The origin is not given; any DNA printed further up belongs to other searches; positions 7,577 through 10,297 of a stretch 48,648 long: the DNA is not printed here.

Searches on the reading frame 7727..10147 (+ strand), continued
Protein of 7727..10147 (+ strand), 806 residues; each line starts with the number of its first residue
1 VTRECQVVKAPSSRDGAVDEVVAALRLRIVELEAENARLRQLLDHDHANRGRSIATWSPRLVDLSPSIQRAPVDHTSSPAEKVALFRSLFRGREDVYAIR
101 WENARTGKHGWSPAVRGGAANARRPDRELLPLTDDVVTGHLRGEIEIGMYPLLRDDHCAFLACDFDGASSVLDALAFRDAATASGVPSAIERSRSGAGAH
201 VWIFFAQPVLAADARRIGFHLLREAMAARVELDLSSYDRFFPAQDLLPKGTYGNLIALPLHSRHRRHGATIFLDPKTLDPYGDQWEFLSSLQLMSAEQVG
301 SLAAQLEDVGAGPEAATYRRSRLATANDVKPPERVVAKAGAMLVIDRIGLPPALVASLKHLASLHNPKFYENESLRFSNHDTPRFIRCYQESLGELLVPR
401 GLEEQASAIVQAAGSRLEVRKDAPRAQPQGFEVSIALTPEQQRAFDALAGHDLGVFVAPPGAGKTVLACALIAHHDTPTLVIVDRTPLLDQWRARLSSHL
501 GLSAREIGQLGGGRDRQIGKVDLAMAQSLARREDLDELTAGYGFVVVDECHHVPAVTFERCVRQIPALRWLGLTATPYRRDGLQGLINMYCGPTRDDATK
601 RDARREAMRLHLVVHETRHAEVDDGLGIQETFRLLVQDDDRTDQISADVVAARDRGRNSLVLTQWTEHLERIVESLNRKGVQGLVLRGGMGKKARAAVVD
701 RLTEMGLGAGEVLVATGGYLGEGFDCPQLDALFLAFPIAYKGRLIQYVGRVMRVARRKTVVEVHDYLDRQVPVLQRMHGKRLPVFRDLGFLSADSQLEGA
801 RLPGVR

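Call 25: find_related_loci(query=window:7727-10147:+, collection=genome_contigs, flank=10000)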
Query window:7727-10147:+ (806 aa) in genome_contigs; peptide patterns used: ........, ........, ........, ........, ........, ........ (x = any residue, [..] = any of these).
264 stretches matched a pattern; 179 encode a relative of the query (tblastn E <= 1e-3); the best 80 are kept; 80 distinct loci.
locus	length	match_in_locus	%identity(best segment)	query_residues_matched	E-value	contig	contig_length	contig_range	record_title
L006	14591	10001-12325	76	23-795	0e+0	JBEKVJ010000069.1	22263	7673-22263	MAG: Acidimicrobiales bacterium isolate SPRUCE 601 SPRUCE_601_69, whole genome shotgun sequence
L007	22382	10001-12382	75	8-795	0e+0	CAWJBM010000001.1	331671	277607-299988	MAG: uncultured Acidimicrobiaceae bacterium isolate MFD04492.bin.1.127 genome assembly, contig: contig_7556, whole genom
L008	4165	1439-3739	57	20-790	0e+0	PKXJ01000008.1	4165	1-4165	MAG: Acidimicrobiaceae bacterium isolate palsa_652 73.20120500_P26.10_contig_13691, whole genome shotgun sequence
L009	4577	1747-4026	52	28-790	0e+0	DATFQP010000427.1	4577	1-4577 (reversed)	MAG TPA_asm: Propionibacteriaceae bacterium isolate SMAG_U9332 k141_1552931, whole genome shotgun sequence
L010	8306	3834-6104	51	18-790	0e+0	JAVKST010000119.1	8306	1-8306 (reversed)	MAG: Gaiellaceae bacterium isolate PQ2_30S_bin_8 c_000000002135, whole genome shotgun sequence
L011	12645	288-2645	47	3-790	0e+0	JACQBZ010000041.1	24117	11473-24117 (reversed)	MAG: Nitrospirae bacterium isolate NC_groundwater_955_Pr1_S-0.2um_56_113 Montesol18-Sp2_coassembly_scaffold_357512, whol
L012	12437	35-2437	47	3-794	0e+0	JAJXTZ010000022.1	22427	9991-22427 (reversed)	MAG: bacterium isolate BP4.bin73 NODE_2469_length_22427_cov_2.477578, whole genome shotgun sequence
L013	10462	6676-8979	48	15-794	0e+0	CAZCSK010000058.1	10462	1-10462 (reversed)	MAG TPA_asm: uncultured Actinomycetes bacterium isolate SRP136066_co1_186 genome assembly, contig: NODE_8468_length_1046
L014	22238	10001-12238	50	32-790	0e+0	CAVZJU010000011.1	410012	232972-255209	MAG: uncultured Actinomycetes bacterium isolate MFD05442.bin.1.340 genome assembly, contig: contig_40190, whole genome s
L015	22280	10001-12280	49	25-796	0e+0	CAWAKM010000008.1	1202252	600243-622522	MAG: uncultured Thermoleophilia bacterium isolate MFD02242.bin.1.319 genome assembly, contig: contig_2770, whole genome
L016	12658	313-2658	47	5-789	0e+0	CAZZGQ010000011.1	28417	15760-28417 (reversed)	MAG TPA_asm: uncultured Elusimicrobia sp. isolate SRP272529_co2_26 genome assembly, contig: NODE_2517_length_28417_cov_1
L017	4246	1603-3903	48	26-796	0e+0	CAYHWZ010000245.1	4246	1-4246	MAG TPA_asm: uncultured Elusimicrobia bacterium isolate ERP119705_co15_595 genome assembly, contig: NODE_29165_length_42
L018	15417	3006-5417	46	14-801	0e+0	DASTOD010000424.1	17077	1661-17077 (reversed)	MAG TPA_asm: Candidatus Binatia bacterium isolate SMAG_U2161 k141_715368, whole genome shotgun sequence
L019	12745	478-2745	50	15-790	0e+0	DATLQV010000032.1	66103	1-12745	MAG TPA_asm: Gaiellaceae bacterium isolate SMAG_U13887 k141_207669, whole genome shotgun sequence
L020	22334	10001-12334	47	9-791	0e+0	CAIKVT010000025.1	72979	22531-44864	MAG: uncultured Elusimicrobia bacterium isolate MJ-time_bin-0941 genome assembly, contig: bin-0941:25/84, whole genome s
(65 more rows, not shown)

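Call 31: search_dna_similar(query=window:7727-10147:+, collection=plasmids, mode=protein, max_evalue=1e-10, max_rows=30)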
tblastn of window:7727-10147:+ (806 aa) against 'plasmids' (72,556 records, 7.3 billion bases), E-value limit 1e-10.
Records with a match: 186; places in all: 200; records where one place covers at least 80% of the query: 98.
Best place of each record, by identity: <60% 186.
By first word of the organism name: Acinetobacter 12; Escherichia 11; Sinorhizobium 10; Bacillus 7; Halobacterium 7; Rhizobium 6; Dinoroseobacter 6; Halorussus 6; Bradyrhizobium 5; Pseudonocardia 4; and 71 more.
By predicted mobility (MOB-suite, as given by PLSDB): non-mobilizable 106; conjugative 51; mobilizable 29.
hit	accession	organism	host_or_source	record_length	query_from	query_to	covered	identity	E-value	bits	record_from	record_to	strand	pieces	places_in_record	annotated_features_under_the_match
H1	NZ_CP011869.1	Pseudonocardia sp. HH130629-09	Apterostigma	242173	11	790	97%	47.2%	0e+0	625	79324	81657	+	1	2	DEAD/DEAH box helicase family protein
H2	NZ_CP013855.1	Pseudonocardia sp. HH130630-07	Apsterostigma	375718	11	790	97%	47.2%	0e+0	625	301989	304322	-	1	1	DEAD/DEAH box helicase family protein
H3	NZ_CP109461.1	Streptomyces sp. NBC_01454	-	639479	20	796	96%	44.8%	1e-180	582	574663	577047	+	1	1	DEAD/DEAH box helicase family protein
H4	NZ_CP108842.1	Streptomyces chartreusis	-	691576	32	792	94%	42.9%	2e-86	567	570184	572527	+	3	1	histone-like nucleoid-structuring protein Lsr2 | hypothetical protein | DEAD/DEAH box helicase family protein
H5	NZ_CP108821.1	Streptomyces chartreusis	-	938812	32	792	94%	42.9%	2e-85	565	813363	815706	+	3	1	histone-like nucleoid-structuring protein Lsr2 | hypothetical protein | DEAD/DEAH box helicase family protein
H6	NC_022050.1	Paracoccus aminophilus JCM 7686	-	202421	3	791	98%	40.2%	3e-161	526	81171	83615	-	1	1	DEAD/DEAH box helicase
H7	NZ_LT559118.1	Nonomuraea gerenzanensis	-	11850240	126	795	83%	46.9%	1e-177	573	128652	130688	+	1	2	none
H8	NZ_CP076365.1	Gemmobacter fulvus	cell culture,Anabaena culture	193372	3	791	98%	39.8%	6e-162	528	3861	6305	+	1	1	DEAD/DEAH box helicase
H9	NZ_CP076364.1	Gemmobacter fulvus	cell culture,Anabaena culture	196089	3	791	98%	39.8%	6e-162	528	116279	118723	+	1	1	DEAD/DEAH box helicase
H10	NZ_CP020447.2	Paracoccus yeei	Homo sapiens,Urine suprapubic aspirate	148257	12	791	97%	40.1%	6e-163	531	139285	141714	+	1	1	DEAD/DEAH box helicase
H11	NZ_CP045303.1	Azotobacter salinestris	cell culture,soil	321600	11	790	97%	39.5%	4e-146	483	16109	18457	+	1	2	DEAD/DEAH box helicase family protein | hypothetical protein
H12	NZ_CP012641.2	Massilia sp. WG5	cell culture,soil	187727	29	790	95%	40.3%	1e-156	513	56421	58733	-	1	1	DEAD/DEAH box helicase family protein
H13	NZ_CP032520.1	Cupriavidus oxalaticus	cell culture,activated sludge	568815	32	790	94%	40.4%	4e-145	479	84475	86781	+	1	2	DEAD/DEAH box helicase family protein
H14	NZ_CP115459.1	Sphingobium yanoikuyae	cell culture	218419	12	806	99%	38.5%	2e-145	481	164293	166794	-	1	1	DEAD/DEAH box helicase | TniQ family protein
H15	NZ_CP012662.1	Frigidibacter mobilis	oil-production water,oil-production ...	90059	3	791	90%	41.6%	7e-101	553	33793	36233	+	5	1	hypothetical protein | helicase-related protein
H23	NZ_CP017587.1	Pantoea stewartii subsp. stewartii DC283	Zea mays,Strain was received from ...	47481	32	790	94%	38.9%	4e-148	488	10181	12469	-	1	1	DEAD/DEAH box helicase family protein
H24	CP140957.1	Sinorhizobium meliloti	Medicago lupulina,whole organism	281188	20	791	96%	38.3%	4e-149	491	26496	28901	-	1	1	DEAD/DEAH box helicase family protein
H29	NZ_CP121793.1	Aeromonas caviae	Homo sapiens,plasma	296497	29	790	95%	38.7%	2e-148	489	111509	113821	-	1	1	DEAD/DEAH box helicase family protein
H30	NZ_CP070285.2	Escherichia albertii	Yunnan,Bat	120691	32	790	94%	38.8%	6e-148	488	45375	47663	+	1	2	DEAD/DEAH box helicase family protein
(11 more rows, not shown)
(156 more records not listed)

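Call 32: search_dna_similar(query=window:7727-10147:+, collection=phages, mode=protein, max_evalue=1e-10, max_rows=20)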
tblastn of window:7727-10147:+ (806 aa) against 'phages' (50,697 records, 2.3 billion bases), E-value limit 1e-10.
Records with a match: 206; places in all: 206; records where one place covers at least 80% of the query: 0.
Best place of each record, by identity: <60% 206.
By first word of the organism name: Vibrio 101; Erwinia 49; Pseudomonas 12; Proteus 10; Salmonella 7; Bacillus 6; Rhizobium 5; Dickeya 5; Stenotrophomonas 4; Cylindrospermopsis 2; and 5 more.
By host as written in the record: Erwinia amylovora 44; Vibrio harveyi BAA-1116 36; - 7; Vibrio parahaemolyticus 7; Vibrio campbellii BB120 7; Proteus mirabilis 5; Dickeya solani MK10 5; Pseudomonas aeruginosa 5; and 61 more.
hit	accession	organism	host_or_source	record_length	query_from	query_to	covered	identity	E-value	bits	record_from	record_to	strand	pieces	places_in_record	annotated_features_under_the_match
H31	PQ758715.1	Vibrio phage vB_VibS_KarBoss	Vibrio campbellii S20TG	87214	376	797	52%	25.2%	2e-23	113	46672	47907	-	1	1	hypothetical protein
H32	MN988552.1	Rhizobium phage RHph_I4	Rhizobium phaseoli N771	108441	367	753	48%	26.8%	3e-12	77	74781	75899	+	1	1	ATP-dependent RNA-DNA and DNA-DNA helicase protein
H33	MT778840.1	Rhizobium phage P11VFA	-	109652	367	753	48%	26.6%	5e-12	76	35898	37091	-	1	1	hypothetical protein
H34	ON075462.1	Vibrio phage V-YDF132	Vibrio harveyi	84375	458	797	42%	29.6%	8e-21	104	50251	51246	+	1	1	putative DNA helicase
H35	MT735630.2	Vibrio phage vB_VpS_PG28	Vibrio parahaemolyticus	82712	458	797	42%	29.3%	5e-21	105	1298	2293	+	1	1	putative DNA helicase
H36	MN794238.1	Vibrio phage VH2_2019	Vibrio natiegens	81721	458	797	42%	28.8%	1e-19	100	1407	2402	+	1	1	hypothetical protein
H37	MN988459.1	Rhizobium phage RHph_TM16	Rhizobium sp. R693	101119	386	789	50%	24.2%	5e-19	99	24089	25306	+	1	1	ATP-dependent RNA-DNA and DNA-DNA helicase protein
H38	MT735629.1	Vibrio phage vB_ValS_PJ32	Vibrio alginolyticus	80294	458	797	42%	28.3%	5e-22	108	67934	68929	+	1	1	P-loop containing nucleoside triphosphate hydrolase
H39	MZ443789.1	Erwinia phage pEa_SNUABM_36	Erwinia amylovora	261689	428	801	46%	25.1%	8e-20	101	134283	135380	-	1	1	hypothetical protein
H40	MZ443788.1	Erwinia phage pEa_SNUABM_35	Erwinia amylovora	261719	428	801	46%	25.1%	8e-20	101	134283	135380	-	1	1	hypothetical protein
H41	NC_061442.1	Erwinia phage pEa_SNUABM_35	Erwinia amylovora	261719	428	801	46%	25.1%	8e-20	101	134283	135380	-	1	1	hypothetical protein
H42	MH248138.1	Erwinia phage vB_EamM_Alexandra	Erwinia amylovora strain phiEa100 ATCC ...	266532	428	801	46%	25.1%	1e-19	100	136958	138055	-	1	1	hypothetical protein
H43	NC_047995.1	Erwinia phage vB_EamM_Alexandra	Erwinia amylovora strain phiEa100 ATCC ...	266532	428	801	46%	25.1%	1e-19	100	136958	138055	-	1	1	hypothetical protein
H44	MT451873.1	Vibrio phage vB_VhaS-VHB1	Vibrio harveyi BYK0632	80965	458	788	41%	28.4%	5e-21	105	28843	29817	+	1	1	DNA helicase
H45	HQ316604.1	Vibrio phage SIO-2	Vibrio sp. SWAT-3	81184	458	788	41%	28.4%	5e-21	105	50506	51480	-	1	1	hypothetical protein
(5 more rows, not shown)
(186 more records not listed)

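Call 41: get_annotated_region(hit=H23, flank=9000)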
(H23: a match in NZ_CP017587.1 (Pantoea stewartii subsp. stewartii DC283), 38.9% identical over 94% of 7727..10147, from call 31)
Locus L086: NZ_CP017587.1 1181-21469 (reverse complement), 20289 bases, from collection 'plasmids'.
description: Pantoea stewartii subsp. stewartii DC283 plasmid pDSJ06, complete sequence
organism: Pantoea stewartii subsp. stewartii DC283 (NCBI taxid 660596)
taxonomy: Bacteria; Pseudomonadota; Gammaproteobacteria; Enterobacterales; Erwiniaceae; Pantoea; Pantoea stewartii; Pantoea stewartii subsp. stewartii DC283
host: -; source: Zea mays,Strain was received from Susanne von Bodman laboratory in University of Connecticut; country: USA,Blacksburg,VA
typing (MOB-suite, as given by PLSDB): non-mobilizable; replicon IncN,rep_cluster_2203
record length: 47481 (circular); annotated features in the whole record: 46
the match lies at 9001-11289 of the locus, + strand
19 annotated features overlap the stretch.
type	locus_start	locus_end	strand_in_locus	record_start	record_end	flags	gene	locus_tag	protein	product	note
CDS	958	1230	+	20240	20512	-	-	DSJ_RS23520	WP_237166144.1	hypothetical protein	-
CDS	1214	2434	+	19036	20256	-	-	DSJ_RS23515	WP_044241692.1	IS91 family transposase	-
CDS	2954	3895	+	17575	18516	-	-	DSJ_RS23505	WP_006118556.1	Rpn family recombination-promoting nuclease/putative transposase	-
CDS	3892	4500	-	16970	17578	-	-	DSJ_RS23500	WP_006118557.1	DUF2913 family protein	-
CDS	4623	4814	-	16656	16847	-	-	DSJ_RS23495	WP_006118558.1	hypothetical protein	-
CDS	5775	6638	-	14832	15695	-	repA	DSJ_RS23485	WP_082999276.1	incFII family plasmid replication initiator RepA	GO:0006276 - plasmid maintenance [Evidence IEA]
CDS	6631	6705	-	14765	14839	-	tap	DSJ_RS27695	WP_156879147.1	RepA leader peptide Tap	GO:0006276 - plasmid maintenance [Evidence IEA]; GO:0031556 - transcriptional attenuation by ribosome [Evidence IEA]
CDS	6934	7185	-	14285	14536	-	-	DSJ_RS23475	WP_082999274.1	replication regulatory protein RepA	-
CDS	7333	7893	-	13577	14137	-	-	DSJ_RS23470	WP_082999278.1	phospholipase D family protein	-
CDS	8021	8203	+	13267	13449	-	-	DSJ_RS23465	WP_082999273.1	hypothetical protein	-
CDS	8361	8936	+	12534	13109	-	-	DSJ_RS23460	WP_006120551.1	recombinase family protein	GO:0006310 - DNA recombination [Evidence IEA]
CDS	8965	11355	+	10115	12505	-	-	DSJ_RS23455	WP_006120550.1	DEAD/DEAH box helicase family protein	-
CDS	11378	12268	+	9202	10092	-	-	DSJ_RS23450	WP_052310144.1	DUF4158 domain-containing protein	-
CDS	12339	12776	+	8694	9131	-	-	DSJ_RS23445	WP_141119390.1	hypothetical protein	-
CDS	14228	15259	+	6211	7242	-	-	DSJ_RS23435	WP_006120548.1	translocated effector protein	-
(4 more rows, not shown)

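Call 42: get_annotated_region(hit=H30, flank=9000)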
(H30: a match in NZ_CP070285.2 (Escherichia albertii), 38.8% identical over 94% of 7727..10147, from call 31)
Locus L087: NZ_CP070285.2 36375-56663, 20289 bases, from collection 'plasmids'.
description: Escherichia albertii strain Sample 169 plasmid pESA134_1, complete sequence
organism: Escherichia albertii (NCBI taxid 208962)
taxonomy: Bacteria; Pseudomonadota; Gammaproteobacteria; Enterobacterales; Enterobacteriaceae; Escherichia; Escherichia albertii
host: -; source: Yunnan,Bat; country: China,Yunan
typing (MOB-suite, as given by PLSDB): non-mobilizable; replicon IncFIA; mating-pair formation MPF_F
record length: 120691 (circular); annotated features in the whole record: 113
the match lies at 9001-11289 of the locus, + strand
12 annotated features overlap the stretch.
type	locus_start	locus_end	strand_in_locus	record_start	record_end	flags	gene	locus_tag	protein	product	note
CDS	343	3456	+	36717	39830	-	-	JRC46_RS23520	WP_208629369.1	inverse autotransporter beta domain-containing protein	-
CDS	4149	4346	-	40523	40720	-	-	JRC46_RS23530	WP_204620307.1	hypothetical protein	-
CDS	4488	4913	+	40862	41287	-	-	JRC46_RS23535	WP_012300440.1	hypothetical protein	-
CDS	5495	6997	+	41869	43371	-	-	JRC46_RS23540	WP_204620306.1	hypothetical protein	-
CDS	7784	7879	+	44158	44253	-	dqlB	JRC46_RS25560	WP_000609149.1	DinQ-like type I toxin DqlB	-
CDS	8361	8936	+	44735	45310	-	-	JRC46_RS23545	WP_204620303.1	recombinase family protein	GO:0006310 - DNA recombination [Evidence IEA]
CDS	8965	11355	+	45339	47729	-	-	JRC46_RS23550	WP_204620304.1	DEAD/DEAH box helicase family protein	-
CDS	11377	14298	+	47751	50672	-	-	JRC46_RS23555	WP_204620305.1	Tn3 family transposase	-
CDS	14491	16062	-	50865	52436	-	-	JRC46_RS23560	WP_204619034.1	IS66 family transposase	-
CDS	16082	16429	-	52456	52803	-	tnpB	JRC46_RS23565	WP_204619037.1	IS66 family insertion sequence element accessory protein TnpB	-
CDS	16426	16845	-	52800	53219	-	-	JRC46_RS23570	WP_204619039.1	transposase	GO:0006313 - DNA transposition [Evidence IEA]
CDS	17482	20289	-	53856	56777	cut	-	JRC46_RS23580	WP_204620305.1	Tn3 family transposase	-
